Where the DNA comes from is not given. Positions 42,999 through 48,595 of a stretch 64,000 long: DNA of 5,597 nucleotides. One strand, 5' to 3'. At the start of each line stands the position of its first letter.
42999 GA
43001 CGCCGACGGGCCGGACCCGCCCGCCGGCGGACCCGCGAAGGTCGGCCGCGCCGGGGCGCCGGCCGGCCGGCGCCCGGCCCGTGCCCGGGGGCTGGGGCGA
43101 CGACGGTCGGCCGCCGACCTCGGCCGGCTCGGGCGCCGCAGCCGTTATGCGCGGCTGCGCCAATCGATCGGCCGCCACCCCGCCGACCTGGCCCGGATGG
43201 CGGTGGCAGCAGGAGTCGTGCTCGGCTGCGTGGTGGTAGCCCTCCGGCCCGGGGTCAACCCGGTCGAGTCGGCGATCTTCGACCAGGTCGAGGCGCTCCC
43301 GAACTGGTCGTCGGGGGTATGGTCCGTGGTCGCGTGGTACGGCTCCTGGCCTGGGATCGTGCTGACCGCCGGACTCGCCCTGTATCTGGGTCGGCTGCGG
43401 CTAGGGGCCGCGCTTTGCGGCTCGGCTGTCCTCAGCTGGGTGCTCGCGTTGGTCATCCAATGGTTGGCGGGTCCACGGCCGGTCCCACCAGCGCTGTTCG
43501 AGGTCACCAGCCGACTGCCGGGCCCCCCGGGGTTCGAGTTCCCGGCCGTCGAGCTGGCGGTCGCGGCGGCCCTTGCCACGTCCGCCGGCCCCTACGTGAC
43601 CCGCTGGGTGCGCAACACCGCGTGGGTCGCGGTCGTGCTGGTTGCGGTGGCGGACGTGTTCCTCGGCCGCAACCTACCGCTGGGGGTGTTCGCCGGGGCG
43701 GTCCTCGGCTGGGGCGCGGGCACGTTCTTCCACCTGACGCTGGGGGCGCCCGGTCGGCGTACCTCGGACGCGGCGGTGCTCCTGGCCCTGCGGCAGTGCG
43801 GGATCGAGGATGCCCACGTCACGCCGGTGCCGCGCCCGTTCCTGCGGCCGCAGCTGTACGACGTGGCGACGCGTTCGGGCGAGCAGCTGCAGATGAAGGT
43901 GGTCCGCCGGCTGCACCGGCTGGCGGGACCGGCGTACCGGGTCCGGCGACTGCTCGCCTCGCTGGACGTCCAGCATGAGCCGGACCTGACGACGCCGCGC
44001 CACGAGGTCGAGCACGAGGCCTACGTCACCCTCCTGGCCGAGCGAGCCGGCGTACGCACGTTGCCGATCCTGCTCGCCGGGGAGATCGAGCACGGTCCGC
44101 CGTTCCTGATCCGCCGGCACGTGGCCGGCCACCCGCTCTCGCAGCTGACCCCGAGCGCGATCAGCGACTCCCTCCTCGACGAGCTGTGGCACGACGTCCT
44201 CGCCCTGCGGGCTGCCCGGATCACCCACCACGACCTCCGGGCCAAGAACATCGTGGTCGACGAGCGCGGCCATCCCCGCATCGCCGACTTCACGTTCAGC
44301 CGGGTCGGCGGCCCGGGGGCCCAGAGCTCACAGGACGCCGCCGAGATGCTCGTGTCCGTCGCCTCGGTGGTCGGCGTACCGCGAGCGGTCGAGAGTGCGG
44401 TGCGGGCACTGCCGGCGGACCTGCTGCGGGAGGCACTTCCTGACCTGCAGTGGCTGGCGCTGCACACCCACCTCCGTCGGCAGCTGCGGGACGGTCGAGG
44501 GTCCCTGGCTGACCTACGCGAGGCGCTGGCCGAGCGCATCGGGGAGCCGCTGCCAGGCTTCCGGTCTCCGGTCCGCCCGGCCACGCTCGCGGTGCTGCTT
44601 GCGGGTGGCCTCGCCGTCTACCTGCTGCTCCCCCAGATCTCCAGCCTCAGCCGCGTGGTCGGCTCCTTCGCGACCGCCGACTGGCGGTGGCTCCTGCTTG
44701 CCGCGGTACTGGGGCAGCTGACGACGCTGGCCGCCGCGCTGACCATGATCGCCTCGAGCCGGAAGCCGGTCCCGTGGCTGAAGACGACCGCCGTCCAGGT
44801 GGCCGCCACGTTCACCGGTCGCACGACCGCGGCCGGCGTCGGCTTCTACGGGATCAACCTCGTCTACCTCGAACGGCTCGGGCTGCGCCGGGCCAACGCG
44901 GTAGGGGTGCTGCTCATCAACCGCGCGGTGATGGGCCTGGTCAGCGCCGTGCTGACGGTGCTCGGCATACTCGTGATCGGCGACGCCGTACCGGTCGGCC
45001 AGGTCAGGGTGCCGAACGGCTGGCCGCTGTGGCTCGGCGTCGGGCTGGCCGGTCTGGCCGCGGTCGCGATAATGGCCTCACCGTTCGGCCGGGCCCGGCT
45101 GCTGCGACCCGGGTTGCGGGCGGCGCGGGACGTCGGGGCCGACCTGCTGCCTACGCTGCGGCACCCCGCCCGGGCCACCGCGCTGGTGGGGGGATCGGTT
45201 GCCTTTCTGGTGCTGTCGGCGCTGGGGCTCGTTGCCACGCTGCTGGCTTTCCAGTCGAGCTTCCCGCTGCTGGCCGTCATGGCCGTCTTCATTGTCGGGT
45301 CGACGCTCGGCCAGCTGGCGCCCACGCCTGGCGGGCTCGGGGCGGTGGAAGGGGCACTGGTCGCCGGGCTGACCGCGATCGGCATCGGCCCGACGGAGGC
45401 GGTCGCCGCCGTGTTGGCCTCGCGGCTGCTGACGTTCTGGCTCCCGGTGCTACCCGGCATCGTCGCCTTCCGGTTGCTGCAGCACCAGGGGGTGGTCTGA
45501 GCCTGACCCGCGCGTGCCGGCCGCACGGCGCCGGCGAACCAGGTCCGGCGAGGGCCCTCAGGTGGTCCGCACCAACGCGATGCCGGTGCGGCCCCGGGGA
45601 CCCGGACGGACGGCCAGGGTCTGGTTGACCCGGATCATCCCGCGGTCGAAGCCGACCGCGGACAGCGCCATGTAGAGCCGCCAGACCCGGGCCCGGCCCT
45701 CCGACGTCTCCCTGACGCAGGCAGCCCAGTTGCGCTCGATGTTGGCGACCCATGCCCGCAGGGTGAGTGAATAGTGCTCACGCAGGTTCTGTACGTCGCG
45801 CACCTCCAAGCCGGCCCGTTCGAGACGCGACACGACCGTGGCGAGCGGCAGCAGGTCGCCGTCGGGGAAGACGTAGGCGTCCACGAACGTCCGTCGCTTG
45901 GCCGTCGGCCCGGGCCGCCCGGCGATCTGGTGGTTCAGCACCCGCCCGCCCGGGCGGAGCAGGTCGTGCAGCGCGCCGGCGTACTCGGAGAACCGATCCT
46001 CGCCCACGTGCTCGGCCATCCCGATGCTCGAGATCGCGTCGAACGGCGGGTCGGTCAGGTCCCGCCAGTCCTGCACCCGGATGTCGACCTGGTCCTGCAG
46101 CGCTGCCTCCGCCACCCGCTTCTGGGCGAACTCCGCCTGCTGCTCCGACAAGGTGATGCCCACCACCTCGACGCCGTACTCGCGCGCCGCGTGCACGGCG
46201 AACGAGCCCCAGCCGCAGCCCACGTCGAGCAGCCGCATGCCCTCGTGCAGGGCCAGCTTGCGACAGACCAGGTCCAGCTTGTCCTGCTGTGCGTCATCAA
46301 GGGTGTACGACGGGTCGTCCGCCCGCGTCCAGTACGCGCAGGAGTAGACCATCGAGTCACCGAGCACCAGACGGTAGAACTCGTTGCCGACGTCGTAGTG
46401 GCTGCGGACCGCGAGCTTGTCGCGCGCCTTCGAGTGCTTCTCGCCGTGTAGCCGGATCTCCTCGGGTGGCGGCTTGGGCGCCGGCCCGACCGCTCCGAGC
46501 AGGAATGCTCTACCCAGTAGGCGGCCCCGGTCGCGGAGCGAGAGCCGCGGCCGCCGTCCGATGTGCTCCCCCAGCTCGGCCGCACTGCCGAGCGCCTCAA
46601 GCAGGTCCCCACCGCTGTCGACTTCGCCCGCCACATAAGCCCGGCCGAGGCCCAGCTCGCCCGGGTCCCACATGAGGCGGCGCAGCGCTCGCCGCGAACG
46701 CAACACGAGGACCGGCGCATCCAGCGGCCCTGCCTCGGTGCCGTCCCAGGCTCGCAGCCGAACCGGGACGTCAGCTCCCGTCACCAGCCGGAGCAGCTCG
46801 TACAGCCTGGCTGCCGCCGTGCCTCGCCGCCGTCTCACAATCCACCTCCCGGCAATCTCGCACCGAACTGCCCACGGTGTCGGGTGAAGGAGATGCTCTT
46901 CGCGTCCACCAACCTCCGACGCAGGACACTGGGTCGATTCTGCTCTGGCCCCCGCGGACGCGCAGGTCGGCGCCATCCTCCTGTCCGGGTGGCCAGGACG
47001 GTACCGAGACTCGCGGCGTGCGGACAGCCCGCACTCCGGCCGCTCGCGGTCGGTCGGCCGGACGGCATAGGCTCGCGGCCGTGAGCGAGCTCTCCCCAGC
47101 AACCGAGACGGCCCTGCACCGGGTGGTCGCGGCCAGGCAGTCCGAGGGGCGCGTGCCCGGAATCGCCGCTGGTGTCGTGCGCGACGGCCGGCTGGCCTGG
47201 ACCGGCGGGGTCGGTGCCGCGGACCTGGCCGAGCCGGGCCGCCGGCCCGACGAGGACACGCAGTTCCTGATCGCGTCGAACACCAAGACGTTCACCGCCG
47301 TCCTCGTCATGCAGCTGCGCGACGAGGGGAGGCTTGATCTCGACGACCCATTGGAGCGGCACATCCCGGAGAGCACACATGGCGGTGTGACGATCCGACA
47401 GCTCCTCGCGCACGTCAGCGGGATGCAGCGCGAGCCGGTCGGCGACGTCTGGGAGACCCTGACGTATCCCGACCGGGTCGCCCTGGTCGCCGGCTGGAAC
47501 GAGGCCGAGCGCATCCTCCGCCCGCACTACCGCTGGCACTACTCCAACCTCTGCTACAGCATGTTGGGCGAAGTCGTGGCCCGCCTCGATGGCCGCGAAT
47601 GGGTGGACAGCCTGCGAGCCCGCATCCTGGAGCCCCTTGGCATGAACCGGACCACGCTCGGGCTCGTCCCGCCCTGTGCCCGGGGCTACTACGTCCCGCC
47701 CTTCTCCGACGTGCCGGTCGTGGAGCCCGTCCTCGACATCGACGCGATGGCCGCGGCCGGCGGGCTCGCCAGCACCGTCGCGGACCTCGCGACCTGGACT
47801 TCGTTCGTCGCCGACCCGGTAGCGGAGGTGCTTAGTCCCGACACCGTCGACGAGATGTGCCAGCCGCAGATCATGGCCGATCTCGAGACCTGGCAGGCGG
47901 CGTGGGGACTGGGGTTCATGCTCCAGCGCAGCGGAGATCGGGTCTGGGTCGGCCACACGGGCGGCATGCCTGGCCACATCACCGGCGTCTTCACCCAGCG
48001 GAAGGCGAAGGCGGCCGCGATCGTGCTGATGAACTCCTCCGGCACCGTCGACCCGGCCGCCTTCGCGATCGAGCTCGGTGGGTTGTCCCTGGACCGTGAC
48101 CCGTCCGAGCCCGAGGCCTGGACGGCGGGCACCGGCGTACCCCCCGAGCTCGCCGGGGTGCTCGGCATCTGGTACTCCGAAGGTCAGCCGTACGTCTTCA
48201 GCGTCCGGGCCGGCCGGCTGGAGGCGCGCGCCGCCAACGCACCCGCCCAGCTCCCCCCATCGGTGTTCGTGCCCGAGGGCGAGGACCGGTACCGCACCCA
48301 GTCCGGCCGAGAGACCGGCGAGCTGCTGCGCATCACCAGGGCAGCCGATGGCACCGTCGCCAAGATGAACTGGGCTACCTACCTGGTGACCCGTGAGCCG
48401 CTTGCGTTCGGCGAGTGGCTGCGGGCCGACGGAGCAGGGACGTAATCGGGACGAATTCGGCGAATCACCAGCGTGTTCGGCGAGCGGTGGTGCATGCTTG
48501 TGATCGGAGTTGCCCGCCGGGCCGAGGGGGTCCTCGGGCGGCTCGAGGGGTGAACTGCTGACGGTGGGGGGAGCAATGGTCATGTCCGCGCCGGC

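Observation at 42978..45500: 840-aa fusion of a catalytically degenerate PAP2-like domain, a kinase-like domain and an MprF-flippase-like membrane domain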

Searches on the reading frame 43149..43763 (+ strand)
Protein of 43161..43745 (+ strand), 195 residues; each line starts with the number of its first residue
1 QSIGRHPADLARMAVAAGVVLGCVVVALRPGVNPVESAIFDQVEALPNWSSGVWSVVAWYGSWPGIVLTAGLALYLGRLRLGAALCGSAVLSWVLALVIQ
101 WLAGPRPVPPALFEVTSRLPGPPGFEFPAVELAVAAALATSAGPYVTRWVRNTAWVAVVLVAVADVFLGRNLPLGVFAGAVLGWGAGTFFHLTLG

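Call 68: search_solved_structures(query=window:43161-43745:+, max_evalue=10, show_alignments=2)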
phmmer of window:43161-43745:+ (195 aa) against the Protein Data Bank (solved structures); distinct sequences matched with E-value up to 10: 4.
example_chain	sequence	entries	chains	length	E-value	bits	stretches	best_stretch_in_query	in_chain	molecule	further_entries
6ebu_A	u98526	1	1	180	0.045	16.8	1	75-187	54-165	LpxE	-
8ydl_A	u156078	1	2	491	0.096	15.7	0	7-53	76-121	Fusion glycoprotein F2, F1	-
7vd6_17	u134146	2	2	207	0.37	13.8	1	131-184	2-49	Fcpb4, Fucoxanthin chlorophyll a/c-binding protein | Chlorophyll a/c-binding protein Lhcf7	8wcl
5ok8_A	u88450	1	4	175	0.91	12.5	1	12-69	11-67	LPP20 lipoprotein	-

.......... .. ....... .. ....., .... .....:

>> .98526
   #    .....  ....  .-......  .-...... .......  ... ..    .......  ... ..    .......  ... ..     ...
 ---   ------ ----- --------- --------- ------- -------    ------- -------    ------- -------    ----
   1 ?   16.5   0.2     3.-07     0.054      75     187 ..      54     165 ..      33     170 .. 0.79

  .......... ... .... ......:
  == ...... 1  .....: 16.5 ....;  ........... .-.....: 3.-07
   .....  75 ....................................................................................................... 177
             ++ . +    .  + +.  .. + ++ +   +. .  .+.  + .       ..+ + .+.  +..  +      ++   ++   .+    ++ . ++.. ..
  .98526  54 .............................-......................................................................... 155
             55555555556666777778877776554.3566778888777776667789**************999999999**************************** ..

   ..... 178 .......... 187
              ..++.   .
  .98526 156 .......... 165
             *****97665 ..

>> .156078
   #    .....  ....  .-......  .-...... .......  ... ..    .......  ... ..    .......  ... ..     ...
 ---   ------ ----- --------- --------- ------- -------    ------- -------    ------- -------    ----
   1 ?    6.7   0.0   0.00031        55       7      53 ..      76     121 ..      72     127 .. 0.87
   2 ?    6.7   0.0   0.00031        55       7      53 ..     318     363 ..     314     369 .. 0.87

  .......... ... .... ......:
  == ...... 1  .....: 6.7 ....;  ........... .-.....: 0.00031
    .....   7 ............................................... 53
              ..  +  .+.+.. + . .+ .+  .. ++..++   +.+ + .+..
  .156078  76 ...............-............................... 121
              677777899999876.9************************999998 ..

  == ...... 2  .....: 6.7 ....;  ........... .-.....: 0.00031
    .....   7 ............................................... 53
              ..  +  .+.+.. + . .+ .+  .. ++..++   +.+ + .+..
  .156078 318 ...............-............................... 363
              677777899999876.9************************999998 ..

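Call 86: predict_structure(alignment_id=A3)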
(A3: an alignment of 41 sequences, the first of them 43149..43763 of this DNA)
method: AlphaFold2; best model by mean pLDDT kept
length: 205 residues; sequences in the alignment: 41
mean_pLDDT: 90.2   pTM: 0.88
mean pLDDT of the five models: 90.2, 89.6, 89.3, 88.2, 86.9
residues with pLDDT >= 90: 151; 70-90: 40; 50-70: 10; < 50: 4
segments of 3 or more residues with pLDDT < 50: 203-205
pLDDT, mean of each block of 10 residues (from residue 1): 61 94 97 86 91 94 96 96 94 98 93 75 81 98 94 96 97 95 98 89 51
secondary structure, 60 per line:
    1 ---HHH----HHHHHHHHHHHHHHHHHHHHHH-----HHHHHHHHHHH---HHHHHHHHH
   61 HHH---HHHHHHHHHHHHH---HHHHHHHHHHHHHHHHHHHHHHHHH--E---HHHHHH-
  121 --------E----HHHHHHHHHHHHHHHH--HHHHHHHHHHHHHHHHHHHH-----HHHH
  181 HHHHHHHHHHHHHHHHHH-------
elements in order: H11-32 H38-48 H52-63 H67-79 H83-107 H114-119 H134-149 H152-171 H177-198

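Call 88: fold_search(model_id=the predicted structure, library=pdb)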
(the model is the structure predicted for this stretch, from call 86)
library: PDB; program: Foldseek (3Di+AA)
matches with E <= 10: 108; with E <= 0.001: 1
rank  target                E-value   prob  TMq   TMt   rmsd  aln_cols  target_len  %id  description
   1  6ebu                  1.0e-04  1.00  0.65  0.79   3.0       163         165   21  Crystal structure of Aquifex aeolicus LpxE (released 2019-06-26)
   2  5jki                  1.1e-03  1.00  0.62  0.63   4.2       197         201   20  Crystal structure of the first transmembrane PAP2 type phosphatidylglycerolphosphate phosphatase from Bacillus subtilis (released 2017-02-22)
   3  9j7u                  5.8e-02  1.00  0.59  0.36   4.7       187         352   13  H176A mutant of human G6PC1 in complex with G6P (released 2025-02-05)
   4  7f17_C                7.0e-02  0.99  0.49  0.47  10.7       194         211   15  Crystal Structure of acid phosphatase (released 2021-10-27)
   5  8bm3_A                7.4e-02  0.99  0.43  0.38   8.7       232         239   16  H207A mutant of E. coli PgpB, a PAP2 type phosphatidyl glycerol phosphate and C55-PP phosphatase, in complex with farn (released 2023-11-22)
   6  9jtl                  7.7e-02  1.00  0.61  0.38   4.2       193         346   14  Human glucose 6 phosphate catalytic subunit 1 (hG6PC1) in apo state. (released 2025-08-06)
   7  9jtm                  7.7e-02  1.00  0.57  0.35   6.0       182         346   15  Human glucose 6 phosphate catalytic subunit 1 (hG6PC1) bound with G6P (released 2025-08-06)
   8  7f17_B                8.5e-02  0.99  0.47  0.46  10.9       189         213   14  Crystal Structure of acid phosphatase (released 2021-10-27)
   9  9jtn                  8.9e-02  1.00  0.60  0.37   4.4       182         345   14  Human glucose 6 phosphate catalytic subunit 1 (hG6PC1) bound with phosphate. (released 2025-08-06)
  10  9j7v                  9.4e-02  1.00  0.62  0.38   3.6       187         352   13  Human G6PC1 in apo state (released 2025-02-05)
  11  7f18_C                1.4e-01  0.98  0.47  0.46   9.0       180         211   14  Crystal Structure of a mutant of acid phosphatase from Pseudomonas aeruginosa (Q57H/W58P/D135R) (released 2021-10-27)
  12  7f17_A                1.5e-01  0.97  0.47  0.45  10.9       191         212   14  Crystal Structure of acid phosphatase (released 2021-10-27)
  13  1iw8_C                1.9e-01  0.99  0.53  0.51   5.7       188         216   18  Crystal Structure of a mutant of acid phosphatase from Escherichia blattae (G74D/I153T) (released 2002-09-11)
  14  1iw8_D                2.3e-01  0.99  0.55  0.53   5.3       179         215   16  Crystal Structure of a mutant of acid phosphatase from Escherichia blattae (G74D/I153T) (released 2002-09-11)
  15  9qcj_A                2.6e-01  0.99  0.51  0.48   5.6       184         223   14  Crystal structure of PhoC wild type acid phosphatase (released 2026-01-14)
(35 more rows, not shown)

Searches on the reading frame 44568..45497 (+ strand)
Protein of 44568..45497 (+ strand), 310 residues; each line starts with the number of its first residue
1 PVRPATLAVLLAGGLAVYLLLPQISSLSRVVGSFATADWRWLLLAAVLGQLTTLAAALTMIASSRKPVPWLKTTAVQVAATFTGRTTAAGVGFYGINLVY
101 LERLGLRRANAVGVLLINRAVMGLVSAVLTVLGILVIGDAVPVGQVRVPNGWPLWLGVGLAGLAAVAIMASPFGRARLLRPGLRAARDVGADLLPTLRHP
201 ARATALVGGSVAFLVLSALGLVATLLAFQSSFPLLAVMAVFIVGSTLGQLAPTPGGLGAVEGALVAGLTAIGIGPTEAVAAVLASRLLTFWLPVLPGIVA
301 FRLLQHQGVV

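Call 67: search_solved_structures(query=window:44568-45497:+, max_evalue=10, show_alignments=1)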
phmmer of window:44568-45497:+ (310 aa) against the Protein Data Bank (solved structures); distinct sequences matched with E-value up to 10: 1.
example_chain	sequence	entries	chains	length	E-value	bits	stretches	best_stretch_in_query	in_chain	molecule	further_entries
9iho_Z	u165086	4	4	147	1.6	11.5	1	66-109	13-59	NADH dehydrogenase [ubiquinone] 1 alpha subcomplex subunit 13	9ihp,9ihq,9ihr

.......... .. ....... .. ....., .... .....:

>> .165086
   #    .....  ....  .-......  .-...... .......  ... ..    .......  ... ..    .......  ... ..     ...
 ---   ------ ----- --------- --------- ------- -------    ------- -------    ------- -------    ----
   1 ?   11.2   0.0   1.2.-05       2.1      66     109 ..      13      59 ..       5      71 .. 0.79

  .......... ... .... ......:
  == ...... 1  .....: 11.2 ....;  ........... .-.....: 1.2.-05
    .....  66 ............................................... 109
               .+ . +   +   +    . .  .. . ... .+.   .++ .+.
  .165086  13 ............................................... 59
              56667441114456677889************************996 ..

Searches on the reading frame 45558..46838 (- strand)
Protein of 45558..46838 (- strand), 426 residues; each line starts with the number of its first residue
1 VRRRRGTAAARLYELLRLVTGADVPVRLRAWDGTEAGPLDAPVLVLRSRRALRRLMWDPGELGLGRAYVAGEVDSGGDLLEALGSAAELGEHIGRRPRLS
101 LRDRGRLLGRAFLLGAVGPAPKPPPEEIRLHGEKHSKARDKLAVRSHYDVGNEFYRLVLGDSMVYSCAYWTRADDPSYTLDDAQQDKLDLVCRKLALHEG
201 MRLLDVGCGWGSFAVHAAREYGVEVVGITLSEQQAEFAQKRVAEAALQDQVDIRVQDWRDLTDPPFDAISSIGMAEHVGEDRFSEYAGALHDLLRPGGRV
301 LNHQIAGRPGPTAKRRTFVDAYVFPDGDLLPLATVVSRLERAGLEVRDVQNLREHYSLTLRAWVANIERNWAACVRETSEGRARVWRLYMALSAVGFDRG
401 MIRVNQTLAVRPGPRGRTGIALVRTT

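Call 23: search_protein_families(library=pfam, proteins=[window:45558-46838:-], max_evalue=0.001)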
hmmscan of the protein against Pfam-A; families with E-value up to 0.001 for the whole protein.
window:45558-46838:- (426 aa): 10 families
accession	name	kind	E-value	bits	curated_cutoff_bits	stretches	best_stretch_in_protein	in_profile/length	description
PF02353.26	CMAS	-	3.8e-90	302.3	27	1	135-406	1-272/273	Mycolic acid cyclopropane synthetase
PF13649.12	Methyltransf_25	-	1.2e-16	61.6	27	1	204-298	2-97/97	Methyltransferase domain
PF08242.18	Methyltransf_12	-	4.1e-14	53.5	30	1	204-300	1-98/98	Methyltransferase domain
PF08241.18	Methyltransf_11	-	1.7e-13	51.4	21.2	1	204-301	1-94/95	Methyltransferase domain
PF13489.12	Methyltransf_23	-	5e-13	49.6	27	1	196-347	17-162/164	Methyltransferase domain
PF13847.12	Methyltransf_31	-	4e-10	40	27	1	198-301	2-108/145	Methyltransferase domain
PF01135.25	PCMT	-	1e-05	25.9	20.3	1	191-280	65-157/210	Protein-L-isoaspartate(D-aspartate) O-methyltransferase (PCMT)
PF05175.20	MTS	-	0.00023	21.3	23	1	193-269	25-102/170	Methyltransferase small domain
PF01728.25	FtsJ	-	0.00034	21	24.1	1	188-267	9-93/181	FtsJ-like methyltransferase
PF00107.32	ADH_zinc_N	-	0.00058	20.2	31.8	1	211-300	3-85/129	Zinc-binding dehydrogenase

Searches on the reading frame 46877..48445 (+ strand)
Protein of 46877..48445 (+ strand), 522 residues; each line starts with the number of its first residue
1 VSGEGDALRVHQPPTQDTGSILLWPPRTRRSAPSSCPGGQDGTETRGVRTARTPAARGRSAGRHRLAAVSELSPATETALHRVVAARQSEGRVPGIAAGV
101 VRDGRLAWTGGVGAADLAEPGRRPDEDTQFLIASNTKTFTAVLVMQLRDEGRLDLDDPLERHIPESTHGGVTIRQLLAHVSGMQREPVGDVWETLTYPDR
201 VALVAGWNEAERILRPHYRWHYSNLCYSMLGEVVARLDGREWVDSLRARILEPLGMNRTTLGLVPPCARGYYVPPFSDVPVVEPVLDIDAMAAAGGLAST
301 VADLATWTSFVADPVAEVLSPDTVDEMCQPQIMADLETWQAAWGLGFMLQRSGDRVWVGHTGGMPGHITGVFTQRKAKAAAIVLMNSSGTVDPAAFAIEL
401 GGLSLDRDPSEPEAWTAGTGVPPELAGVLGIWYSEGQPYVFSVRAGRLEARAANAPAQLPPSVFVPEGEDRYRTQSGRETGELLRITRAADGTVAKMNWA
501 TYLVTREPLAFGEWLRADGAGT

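Call 23: search_protein_families(library=pfam, proteins=[window:46877-48445:+], max_evalue=0.001)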
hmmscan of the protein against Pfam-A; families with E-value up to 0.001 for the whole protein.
window:46877-48445:+ (522 aa): 2 families
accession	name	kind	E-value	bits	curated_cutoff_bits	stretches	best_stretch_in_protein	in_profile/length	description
PF00144.29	Beta-lactamase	-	1.3e-62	212.3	27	1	82-395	3-318/329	Beta-lactamase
PF24491.1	DUF7586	-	4.6e-26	91.2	27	1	421-506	1-85/85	Domain of unknown function (DUF7586)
